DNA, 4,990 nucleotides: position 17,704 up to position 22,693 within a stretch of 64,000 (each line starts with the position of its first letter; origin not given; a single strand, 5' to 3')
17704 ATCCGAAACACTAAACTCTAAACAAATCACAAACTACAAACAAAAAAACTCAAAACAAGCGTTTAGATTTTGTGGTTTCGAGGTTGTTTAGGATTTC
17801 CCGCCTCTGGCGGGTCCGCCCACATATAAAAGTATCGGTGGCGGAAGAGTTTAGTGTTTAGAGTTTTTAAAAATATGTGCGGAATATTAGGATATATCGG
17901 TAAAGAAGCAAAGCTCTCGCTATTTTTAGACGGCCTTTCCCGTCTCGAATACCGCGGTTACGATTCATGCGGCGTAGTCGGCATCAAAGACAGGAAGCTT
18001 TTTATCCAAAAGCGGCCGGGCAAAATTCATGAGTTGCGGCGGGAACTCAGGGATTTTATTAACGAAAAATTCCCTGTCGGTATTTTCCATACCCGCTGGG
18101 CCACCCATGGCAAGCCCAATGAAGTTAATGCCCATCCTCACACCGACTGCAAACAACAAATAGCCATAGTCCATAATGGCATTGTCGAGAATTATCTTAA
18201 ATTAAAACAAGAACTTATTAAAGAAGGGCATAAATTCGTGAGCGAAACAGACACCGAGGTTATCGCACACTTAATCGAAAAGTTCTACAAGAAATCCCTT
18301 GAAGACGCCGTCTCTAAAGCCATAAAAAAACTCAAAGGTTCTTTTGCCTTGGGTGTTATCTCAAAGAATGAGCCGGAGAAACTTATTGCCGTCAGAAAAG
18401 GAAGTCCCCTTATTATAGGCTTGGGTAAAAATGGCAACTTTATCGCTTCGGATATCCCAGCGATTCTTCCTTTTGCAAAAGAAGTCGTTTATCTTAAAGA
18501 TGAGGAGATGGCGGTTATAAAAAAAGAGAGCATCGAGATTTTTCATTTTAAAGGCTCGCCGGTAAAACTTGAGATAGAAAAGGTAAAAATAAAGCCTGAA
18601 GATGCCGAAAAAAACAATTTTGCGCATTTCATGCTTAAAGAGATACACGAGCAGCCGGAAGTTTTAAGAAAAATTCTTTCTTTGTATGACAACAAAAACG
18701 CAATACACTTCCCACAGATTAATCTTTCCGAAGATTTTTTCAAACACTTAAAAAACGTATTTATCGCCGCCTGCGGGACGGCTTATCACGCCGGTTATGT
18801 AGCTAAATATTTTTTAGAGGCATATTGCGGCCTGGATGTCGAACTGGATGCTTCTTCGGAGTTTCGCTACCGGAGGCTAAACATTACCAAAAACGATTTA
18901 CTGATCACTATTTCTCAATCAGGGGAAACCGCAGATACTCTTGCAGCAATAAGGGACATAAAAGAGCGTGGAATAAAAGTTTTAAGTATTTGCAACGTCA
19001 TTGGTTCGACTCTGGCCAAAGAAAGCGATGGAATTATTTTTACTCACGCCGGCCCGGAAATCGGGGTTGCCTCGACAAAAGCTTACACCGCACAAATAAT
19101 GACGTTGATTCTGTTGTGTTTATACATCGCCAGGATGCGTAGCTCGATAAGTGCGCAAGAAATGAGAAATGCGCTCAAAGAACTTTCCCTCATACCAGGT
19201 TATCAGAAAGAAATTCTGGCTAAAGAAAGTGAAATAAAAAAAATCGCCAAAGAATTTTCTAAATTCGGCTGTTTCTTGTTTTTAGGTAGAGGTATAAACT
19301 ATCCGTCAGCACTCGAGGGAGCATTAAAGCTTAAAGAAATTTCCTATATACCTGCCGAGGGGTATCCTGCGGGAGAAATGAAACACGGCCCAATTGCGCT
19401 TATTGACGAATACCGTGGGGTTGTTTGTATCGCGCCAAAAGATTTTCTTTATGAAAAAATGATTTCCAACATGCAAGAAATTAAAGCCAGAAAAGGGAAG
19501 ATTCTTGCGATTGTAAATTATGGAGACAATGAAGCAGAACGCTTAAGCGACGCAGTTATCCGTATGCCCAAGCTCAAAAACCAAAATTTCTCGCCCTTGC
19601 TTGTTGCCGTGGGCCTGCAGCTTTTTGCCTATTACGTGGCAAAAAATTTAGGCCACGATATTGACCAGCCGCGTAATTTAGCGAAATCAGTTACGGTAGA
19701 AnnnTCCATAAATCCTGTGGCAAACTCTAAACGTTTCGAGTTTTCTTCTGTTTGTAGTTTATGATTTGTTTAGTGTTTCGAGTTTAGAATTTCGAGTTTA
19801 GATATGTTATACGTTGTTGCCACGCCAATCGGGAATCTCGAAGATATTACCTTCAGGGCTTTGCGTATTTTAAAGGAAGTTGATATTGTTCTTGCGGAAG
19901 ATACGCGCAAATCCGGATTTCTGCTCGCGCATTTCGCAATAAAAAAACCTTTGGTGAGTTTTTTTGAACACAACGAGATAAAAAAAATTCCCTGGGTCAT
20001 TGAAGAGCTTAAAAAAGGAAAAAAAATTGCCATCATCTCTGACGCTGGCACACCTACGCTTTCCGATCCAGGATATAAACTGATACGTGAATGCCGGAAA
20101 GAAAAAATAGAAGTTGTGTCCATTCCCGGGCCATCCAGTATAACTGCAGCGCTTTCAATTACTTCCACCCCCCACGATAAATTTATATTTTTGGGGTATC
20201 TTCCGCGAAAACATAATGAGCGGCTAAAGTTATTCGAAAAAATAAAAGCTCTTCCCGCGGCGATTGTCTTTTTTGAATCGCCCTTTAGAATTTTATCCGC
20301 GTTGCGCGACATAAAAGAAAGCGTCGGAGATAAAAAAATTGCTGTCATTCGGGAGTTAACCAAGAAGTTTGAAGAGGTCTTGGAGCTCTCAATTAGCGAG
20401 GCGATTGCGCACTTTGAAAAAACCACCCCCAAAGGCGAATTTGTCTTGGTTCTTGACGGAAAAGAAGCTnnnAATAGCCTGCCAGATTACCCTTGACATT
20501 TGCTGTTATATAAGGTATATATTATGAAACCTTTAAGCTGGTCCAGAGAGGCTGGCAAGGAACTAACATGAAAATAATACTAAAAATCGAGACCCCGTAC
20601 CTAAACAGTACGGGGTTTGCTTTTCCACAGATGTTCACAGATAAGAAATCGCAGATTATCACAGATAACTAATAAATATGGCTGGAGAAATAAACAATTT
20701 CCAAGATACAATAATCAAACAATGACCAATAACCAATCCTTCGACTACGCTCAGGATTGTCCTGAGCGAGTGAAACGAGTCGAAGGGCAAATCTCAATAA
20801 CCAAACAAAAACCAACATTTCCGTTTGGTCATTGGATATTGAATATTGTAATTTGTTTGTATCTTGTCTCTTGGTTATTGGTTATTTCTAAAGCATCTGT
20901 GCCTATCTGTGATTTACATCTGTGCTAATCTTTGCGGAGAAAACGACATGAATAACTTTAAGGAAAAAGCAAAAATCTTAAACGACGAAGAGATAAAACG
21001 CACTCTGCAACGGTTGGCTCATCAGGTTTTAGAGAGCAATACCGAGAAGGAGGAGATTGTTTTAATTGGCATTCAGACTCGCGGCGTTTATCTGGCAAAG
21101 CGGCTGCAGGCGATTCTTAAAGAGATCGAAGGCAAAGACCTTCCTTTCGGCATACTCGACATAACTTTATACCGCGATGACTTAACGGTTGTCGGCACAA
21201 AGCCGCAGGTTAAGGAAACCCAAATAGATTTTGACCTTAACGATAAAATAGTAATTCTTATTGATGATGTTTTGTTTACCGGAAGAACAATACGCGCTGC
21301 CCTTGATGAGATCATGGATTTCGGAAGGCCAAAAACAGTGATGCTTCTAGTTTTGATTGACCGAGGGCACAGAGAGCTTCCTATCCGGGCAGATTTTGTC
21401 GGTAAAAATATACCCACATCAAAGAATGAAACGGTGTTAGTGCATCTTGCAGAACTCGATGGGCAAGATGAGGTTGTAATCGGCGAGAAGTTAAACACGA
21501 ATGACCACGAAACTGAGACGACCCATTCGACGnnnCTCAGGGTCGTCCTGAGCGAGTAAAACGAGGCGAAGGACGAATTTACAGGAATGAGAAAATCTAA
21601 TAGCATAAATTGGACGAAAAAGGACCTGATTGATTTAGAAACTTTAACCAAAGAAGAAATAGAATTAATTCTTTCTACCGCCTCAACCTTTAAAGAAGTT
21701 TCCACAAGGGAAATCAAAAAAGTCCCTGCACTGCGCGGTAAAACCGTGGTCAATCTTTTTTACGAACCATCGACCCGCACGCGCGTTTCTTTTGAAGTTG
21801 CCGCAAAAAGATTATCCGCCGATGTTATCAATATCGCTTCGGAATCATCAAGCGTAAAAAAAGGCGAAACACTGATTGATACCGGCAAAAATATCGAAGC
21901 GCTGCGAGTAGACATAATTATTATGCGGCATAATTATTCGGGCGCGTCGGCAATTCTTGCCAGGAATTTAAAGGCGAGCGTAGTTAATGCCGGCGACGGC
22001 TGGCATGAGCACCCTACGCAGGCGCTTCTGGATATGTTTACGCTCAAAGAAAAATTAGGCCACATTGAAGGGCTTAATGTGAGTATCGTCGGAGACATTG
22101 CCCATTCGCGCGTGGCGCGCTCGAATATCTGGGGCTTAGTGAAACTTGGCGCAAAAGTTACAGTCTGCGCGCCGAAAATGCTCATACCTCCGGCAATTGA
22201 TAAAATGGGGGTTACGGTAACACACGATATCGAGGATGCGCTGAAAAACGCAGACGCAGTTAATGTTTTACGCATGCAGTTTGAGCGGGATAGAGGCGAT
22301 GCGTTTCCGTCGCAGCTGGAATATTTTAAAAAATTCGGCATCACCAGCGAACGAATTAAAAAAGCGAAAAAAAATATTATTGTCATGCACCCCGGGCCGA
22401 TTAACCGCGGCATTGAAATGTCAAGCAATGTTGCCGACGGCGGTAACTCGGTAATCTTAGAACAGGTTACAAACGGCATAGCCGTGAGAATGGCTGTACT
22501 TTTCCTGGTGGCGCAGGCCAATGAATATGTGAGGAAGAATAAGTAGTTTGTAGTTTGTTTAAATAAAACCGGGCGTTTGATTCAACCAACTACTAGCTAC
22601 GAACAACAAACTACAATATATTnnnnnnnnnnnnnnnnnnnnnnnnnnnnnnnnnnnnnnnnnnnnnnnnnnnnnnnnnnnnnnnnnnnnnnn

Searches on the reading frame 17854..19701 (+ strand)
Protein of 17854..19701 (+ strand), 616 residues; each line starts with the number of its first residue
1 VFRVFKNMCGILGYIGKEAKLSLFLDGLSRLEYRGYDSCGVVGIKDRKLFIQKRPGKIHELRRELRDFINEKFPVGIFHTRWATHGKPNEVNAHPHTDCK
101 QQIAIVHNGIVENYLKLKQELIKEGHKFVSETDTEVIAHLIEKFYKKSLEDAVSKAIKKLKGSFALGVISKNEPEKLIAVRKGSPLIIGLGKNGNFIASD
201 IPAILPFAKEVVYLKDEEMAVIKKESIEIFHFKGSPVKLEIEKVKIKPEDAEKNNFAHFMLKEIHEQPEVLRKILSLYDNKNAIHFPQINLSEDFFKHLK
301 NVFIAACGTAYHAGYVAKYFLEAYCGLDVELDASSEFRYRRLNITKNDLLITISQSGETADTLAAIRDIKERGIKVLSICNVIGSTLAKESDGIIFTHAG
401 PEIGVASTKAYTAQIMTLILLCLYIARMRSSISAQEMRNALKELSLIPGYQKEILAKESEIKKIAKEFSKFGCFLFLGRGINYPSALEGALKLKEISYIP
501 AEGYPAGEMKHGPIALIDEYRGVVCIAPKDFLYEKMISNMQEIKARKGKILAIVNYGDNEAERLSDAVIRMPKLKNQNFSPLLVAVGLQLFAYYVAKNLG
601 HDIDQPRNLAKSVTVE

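Call 89: search_protein_families(library=pfam, proteins=[window:17854-19701:+], max_evalue=0.00001)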
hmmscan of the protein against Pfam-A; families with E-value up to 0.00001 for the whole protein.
window:17854-19701:+ (616 aa): 3 families
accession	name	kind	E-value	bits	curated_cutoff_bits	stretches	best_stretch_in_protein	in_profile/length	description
PF01380.27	SIS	-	1.6e-50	170.7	25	2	300-421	6-128/131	SIS domain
PF13522.11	GATase_6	-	1.6e-19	70.7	27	1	75-191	12-121/130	Glutamine amidotransferase domain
PF13537.11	GATase_7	-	3.7e-17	62.9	25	1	92-205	12-122/123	Glutamine amidotransferase domain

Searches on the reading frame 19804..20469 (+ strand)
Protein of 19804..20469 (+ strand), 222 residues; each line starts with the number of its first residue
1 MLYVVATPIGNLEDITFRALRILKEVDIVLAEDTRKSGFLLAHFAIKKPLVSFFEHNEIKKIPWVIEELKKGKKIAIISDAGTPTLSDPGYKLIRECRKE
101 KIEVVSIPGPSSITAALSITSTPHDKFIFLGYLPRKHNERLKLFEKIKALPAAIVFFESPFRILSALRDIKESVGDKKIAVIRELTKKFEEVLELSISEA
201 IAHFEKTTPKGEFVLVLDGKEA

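Call 90: search_protein_families(library=pfam, proteins=[window:19804-20469:+], max_evalue=0.00001)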
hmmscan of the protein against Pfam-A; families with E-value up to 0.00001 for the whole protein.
window:19804-20469:+ (222 aa): 1 family
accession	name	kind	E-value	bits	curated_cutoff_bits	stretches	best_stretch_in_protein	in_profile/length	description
PF00590.25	TP_methylase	-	1.9e-36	126.5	27.8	1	1-200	1-211/212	Tetrapyrrole (Corrin/Porphyrin) Methylases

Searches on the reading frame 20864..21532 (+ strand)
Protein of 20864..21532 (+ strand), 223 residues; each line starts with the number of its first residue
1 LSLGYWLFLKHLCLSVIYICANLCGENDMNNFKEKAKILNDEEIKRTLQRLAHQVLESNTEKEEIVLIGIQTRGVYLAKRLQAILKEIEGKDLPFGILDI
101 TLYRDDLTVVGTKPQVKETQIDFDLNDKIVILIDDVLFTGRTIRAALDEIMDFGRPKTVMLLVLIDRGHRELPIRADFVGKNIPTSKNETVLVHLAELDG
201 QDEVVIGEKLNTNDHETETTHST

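Call 90: search_protein_families(library=pfam, proteins=[window:20864-21532:+], max_evalue=0.00001)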
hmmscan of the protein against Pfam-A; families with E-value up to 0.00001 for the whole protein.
window:20864-21532:+ (223 aa): 1 family
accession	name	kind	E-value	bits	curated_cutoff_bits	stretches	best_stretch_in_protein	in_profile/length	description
PF00156.33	Pribosyltran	-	4.4e-24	85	26.3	1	38-195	5-155/158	Phosphoribosyl transferase domain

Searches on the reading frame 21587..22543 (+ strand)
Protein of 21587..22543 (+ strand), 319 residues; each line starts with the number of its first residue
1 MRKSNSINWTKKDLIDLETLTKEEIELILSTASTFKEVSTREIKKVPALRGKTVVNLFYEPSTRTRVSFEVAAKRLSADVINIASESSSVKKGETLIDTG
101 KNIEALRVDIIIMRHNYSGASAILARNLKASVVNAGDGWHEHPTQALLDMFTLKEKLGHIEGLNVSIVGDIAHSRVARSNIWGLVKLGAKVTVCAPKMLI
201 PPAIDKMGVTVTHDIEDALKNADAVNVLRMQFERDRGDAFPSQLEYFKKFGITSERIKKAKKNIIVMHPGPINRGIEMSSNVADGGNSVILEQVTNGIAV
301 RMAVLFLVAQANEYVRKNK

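Call 90: search_protein_families(library=pfam, proteins=[window:21587-22543:+], max_evalue=0.00001)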
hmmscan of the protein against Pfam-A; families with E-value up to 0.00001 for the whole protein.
window:21587-22543:+ (319 aa): 2 families
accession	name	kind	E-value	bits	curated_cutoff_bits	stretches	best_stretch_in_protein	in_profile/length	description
PF02729.26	OTCace_N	-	1.2e-45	155.7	29.9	1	12-155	1-148/148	Aspartate/ornithine carbamoyltransferase, carbamoyl-P binding domain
PF00185.30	OTCace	-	9.5e-30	104.1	29.4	1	161-307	1-156/157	Aspartate/ornithine carbamoyltransferase, Asp/Orn binding domain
